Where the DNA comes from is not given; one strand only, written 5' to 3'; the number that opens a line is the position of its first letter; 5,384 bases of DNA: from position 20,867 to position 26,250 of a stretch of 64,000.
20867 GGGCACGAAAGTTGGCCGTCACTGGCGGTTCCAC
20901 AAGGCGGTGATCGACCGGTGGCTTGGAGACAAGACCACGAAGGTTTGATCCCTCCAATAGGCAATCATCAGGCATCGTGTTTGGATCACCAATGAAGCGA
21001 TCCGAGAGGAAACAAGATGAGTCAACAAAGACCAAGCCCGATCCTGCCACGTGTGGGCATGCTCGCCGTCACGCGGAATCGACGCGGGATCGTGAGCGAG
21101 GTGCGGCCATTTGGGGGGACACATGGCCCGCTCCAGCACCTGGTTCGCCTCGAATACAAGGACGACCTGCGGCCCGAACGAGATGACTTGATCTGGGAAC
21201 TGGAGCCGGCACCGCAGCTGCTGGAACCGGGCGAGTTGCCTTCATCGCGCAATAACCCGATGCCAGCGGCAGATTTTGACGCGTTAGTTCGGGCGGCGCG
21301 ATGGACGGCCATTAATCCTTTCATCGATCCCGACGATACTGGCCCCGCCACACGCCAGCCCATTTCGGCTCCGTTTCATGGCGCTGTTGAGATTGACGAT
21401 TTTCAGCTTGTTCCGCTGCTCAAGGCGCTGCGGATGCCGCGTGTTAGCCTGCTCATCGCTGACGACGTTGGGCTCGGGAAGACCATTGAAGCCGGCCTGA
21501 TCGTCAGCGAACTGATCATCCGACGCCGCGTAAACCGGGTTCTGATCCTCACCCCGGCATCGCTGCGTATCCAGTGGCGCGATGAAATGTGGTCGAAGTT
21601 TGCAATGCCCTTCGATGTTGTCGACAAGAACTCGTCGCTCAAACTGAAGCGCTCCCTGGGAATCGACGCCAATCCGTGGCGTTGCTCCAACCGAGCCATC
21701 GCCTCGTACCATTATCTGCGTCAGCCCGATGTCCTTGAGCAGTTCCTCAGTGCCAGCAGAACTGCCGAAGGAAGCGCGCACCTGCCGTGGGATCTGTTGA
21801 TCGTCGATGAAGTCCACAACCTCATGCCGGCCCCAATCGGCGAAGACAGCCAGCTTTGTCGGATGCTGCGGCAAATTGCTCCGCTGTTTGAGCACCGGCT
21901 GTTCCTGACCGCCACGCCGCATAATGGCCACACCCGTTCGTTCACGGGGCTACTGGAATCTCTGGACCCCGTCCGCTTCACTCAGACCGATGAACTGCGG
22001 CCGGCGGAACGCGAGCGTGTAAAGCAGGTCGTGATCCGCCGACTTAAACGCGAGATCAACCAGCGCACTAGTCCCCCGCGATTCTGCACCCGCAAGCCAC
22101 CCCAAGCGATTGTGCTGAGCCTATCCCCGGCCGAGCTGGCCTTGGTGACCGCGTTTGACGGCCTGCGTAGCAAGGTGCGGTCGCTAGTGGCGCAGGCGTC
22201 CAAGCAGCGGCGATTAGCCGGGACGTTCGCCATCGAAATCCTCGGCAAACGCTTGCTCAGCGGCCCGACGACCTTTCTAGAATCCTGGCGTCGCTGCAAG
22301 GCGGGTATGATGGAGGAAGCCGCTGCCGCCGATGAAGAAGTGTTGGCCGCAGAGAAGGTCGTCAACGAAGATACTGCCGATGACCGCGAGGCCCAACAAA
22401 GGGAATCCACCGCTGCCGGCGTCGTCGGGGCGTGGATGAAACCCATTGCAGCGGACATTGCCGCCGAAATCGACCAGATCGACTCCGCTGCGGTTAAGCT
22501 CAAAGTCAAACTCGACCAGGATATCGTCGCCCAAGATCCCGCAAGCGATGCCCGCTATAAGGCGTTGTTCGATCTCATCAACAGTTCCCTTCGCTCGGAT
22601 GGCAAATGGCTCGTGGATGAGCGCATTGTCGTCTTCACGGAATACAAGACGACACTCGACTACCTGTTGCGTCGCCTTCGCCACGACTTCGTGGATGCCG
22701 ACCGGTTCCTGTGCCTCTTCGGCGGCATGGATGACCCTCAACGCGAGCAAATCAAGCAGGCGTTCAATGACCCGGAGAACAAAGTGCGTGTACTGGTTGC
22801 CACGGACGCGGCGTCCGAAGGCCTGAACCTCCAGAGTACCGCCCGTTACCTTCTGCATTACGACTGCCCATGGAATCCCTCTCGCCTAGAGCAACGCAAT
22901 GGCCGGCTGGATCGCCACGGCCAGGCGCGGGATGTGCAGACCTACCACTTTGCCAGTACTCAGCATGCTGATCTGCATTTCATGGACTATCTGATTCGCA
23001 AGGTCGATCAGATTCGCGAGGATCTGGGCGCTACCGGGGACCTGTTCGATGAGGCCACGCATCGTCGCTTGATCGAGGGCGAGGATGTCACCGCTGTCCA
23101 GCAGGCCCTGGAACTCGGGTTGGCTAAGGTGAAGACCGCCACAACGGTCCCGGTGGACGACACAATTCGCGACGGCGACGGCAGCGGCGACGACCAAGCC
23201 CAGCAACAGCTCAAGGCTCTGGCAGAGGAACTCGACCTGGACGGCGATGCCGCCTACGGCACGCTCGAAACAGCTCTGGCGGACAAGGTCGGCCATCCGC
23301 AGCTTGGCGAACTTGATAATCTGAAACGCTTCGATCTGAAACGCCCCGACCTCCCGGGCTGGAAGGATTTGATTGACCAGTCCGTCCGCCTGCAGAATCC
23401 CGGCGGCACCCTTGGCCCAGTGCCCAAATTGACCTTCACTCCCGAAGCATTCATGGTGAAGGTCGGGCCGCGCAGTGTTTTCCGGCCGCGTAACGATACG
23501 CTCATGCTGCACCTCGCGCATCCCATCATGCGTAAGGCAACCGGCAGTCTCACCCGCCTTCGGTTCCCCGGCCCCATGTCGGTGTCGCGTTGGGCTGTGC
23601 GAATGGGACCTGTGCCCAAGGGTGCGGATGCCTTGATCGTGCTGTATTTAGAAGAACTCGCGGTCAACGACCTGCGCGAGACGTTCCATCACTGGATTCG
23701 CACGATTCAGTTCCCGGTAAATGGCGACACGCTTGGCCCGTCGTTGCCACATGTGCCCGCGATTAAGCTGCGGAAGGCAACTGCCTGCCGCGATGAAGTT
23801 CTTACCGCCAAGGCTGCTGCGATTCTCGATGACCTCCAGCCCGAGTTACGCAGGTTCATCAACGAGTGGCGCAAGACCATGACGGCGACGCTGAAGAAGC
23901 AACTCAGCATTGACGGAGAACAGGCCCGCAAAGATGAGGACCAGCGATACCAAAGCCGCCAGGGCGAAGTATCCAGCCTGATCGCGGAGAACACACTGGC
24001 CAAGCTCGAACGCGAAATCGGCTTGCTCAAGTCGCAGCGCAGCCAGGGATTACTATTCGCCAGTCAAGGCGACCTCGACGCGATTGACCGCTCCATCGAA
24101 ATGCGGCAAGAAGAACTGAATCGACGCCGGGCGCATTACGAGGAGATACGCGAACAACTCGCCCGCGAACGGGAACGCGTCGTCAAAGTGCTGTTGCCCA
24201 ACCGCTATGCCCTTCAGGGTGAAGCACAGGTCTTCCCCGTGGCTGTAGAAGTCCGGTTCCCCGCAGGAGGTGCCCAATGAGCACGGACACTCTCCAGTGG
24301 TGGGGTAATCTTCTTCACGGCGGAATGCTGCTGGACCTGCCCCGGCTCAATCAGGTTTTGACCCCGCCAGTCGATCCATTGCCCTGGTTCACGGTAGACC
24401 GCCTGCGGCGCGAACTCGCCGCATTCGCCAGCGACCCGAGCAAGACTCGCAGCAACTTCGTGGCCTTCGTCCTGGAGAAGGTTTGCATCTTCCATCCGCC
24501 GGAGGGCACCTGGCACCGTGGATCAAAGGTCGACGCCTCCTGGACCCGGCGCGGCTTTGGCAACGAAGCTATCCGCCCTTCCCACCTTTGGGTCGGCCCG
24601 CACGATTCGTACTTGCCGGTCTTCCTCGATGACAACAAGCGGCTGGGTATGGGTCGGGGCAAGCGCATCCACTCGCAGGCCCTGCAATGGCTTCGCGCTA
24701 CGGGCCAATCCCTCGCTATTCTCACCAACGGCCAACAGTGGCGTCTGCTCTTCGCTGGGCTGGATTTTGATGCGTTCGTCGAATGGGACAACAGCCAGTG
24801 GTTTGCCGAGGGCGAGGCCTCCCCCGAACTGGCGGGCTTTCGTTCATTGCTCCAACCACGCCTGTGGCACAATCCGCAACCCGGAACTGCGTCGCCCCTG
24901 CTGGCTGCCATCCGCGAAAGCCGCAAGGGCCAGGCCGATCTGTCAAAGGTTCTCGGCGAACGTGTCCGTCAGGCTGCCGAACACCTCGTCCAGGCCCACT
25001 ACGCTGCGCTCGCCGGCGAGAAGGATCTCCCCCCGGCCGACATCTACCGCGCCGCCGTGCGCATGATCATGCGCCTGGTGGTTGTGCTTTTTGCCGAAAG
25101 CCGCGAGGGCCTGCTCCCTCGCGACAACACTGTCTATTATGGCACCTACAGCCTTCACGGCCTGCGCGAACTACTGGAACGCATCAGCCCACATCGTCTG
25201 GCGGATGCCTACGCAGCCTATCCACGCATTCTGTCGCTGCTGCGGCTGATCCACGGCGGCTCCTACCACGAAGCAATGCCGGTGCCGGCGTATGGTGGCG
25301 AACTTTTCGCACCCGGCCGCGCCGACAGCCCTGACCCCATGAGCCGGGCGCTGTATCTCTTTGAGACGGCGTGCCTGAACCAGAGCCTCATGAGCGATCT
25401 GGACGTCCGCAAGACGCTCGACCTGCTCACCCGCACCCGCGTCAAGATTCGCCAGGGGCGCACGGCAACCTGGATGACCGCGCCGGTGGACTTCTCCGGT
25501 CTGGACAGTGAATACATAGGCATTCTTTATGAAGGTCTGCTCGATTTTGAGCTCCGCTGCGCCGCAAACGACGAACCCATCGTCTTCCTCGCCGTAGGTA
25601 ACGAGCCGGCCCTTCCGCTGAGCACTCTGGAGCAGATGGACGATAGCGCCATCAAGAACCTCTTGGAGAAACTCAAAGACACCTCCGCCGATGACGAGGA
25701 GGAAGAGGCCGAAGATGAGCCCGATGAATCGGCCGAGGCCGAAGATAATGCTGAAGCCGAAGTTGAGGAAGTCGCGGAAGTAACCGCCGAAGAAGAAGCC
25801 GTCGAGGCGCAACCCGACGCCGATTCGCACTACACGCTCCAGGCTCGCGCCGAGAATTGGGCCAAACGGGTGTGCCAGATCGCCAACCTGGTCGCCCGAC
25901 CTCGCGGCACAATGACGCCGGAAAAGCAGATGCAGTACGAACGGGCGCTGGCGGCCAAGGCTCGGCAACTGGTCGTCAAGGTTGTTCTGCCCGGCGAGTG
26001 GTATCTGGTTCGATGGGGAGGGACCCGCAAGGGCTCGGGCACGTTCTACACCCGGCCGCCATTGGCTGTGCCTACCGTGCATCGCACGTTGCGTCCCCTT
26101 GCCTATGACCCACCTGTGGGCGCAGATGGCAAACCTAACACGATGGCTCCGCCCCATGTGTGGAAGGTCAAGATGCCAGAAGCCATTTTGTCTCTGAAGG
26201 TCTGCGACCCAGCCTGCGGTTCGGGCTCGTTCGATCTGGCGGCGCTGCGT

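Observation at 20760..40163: DISARM/ARMADA-like helicase-methylase operon with no DrmC and four extra effector-type genes inside it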

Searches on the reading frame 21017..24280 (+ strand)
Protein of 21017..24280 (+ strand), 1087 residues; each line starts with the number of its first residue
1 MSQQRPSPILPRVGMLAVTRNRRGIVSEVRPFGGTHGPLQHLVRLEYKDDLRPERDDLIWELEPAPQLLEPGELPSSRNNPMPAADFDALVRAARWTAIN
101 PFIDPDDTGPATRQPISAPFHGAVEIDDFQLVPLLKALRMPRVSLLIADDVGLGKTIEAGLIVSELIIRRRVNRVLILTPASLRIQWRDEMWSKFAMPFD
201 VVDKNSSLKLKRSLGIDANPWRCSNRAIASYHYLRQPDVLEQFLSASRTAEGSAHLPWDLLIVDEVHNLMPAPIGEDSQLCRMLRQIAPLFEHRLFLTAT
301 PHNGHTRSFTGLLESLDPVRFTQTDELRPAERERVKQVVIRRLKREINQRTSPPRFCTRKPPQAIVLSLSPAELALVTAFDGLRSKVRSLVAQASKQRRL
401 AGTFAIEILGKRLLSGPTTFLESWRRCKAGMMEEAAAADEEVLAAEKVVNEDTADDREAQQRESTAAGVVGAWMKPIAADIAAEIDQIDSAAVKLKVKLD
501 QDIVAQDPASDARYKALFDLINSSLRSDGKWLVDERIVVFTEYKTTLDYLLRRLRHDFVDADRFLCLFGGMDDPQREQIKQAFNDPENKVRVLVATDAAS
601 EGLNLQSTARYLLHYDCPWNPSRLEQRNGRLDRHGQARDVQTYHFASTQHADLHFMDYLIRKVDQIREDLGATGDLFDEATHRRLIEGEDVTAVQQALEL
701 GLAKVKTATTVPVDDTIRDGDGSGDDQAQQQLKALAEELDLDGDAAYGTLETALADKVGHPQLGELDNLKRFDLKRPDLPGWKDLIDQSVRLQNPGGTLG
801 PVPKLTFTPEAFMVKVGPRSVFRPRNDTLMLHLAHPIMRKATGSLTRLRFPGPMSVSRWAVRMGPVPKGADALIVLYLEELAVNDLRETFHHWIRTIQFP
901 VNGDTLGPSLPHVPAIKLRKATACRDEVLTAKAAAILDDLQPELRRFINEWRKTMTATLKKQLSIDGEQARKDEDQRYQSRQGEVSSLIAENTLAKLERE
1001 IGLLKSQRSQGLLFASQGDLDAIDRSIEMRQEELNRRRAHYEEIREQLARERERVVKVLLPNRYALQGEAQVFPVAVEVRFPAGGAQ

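Call 3: search_protein_families(library=pfam, proteins=[window:21017-24280:+], max_evalue=0.01)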
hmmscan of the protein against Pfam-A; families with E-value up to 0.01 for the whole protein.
window:21017-24280:+ (1087 aa): 3 families
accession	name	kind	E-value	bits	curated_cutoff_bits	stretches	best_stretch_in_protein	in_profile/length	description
PF00271.37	Helicase_C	-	2.4e-19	70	23.5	1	534-635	15-110/110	Helicase conserved C-terminal domain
PF00176.29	SNF2-rel_dom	-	2e-13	50.5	24.9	1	140-326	15-188/290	SNF2-related domain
PF04851.21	ResIII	-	1.3e-05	25.6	22.5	1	145-302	26-163/164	Type III restriction enzyme, res subunit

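Call 4: search_protein_families(library=padloc, proteins=[window:21017-24280:+], max_evalue=0.001)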
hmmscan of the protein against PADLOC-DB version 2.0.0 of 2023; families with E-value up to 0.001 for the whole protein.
window:21017-24280:+ (1087 aa): 48 families (the best 25 are shown)
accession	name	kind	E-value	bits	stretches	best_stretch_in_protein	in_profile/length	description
PDLC02621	DrmD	-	3.4e-192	639.3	1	7-1083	9-1035/1040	DrmD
PDLC02572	DrmA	-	7.2e-141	469.1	1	10-755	13-742/1043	DrmA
PDLC02632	DrmD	-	3.4e-124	413.7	1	11-640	16-630/662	DrmD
PDLC02633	DrmD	-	1.5e-121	404.9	1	9-705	10-706/839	DrmD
PDLC02624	DrmD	-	1.1e-78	263.3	1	163-678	2-517/652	DrmD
PDLC02622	DrmD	-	2e-75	252.3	1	10-381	15-376/422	DrmD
PDLC02504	BrxHI|BrxHII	-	9.5e-73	243.6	1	124-677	108-624/971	BrxHII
PDLC00659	HmaA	-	4.4e-68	228.1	1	145-677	125-658/1176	SNF2 helicase / DEAD-box helicase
PDLC02500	BrxHI|BrxHII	-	1.3e-67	227.1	1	118-693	83-634/933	BrxHI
PDLC02623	DrmD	-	3e-52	175.6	2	502-679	501-669/1040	DrmD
PDLC02620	DrmD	-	5.4e-46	155.1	1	137-672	112-615/1060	DrmD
PDLC02619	DrmD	-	2e-45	153.2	2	143-583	51-462/872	DrmD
PDLC02853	DpdE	-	1.3e-42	143.8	2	123-347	95-313/985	DpdE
PDLC02840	DpdE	-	5.5e-41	138.8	3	505-652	534-672/1091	DpdE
PDLC02843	DpdE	-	8.1e-41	137.9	3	117-197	150-230/1091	DpdE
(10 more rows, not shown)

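Call 9: search_protein_families(library=ncbifam, proteins=[window:21017-24280:+], max_evalue=0.01)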
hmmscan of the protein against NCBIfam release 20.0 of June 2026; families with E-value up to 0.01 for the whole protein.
window:21017-24280:+ (1087 aa): 20 families
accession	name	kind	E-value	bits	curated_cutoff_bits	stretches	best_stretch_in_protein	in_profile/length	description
NF038317.1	DISARM_DrmD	equivalog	3.2e-194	648.1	610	1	11-1082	2-1018/1021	DISARM system SNF2-like helicase DrmD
NF041062.1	DpdE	equivalog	5.4e-57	193.5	500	2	122-328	150-322/1048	protein DpdE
NF003426.0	PRK04914.1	equivalog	4.5e-48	164.2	576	2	141-331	171-346/959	RNA polymerase-associated protein RapA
NF038318.1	DISARM_DrmD_b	equivalog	1.1e-44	152.8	950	2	144-583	49-459/868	DISARM system SNF2-like helicase DrmD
NF042964.1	phospholipD_antiphage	equivalog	2.8e-40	138.4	1100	2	463-679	635-835/895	phospholipase D-like domain-containing anti-phage protein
NF058637.1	helic_SCO1167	equivalog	7.2e-18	64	1200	2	534-647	779-887/932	SCO1167/SCO6262 family helicase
NF053675.1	pilus_reg_Snf2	equivalog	2.9e-15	55.4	1100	2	146-236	607-689/1029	pilus expression-regulating Snf2 family helicase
NF010337.0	PRK13766.1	equivalog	2.7e-12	45.6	610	1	514-638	350-472/781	Hef nuclease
NF041790.1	anti-phage_ZorD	equivalog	6.9e-08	30.9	1500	1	574-644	965-1034/1035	type I Zorya anti-phage system protein ZorD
NF053631.1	RNA_helic_CshA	equivalog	1.2e-07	31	646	1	535-643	238-340/434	degradosome RNA helicase CshA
NF008744.0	PRK11776.1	equivalog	1.4e-06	27.2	524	1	534-637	242-339/460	ATP-dependent RNA helicase DbpA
TIGR01389.1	recQ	equivalog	4.5e-06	25.4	640.2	1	539-661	229-341/591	DNA helicase RecQ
NF008394.0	PRK11192.1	equivalog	7.8e-06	25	507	1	466-636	187-343/441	ATP-dependent RNA helicase SrmB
NF053711.1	RNA_heli_RhlE1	exception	8.9e-06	24.7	750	1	535-663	245-366/434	RNA helicase RhlE1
NF002340.1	PRK01297.1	equivalog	1.3e-05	24.2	564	1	501-637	226-346/372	ATP-dependent RNA helicase RhlB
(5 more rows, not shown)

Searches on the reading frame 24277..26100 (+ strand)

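Call 44: search_protein_families(library=pfam, proteins=[window:24277-26100:+], max_evalue=5)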
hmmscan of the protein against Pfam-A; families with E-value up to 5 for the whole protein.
window:24277-26100:+ (608 aa): 1 family
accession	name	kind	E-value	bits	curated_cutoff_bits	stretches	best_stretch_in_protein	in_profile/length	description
PF02724.19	CDC45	-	4.8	5.8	34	0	455-518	107-179/624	CDC45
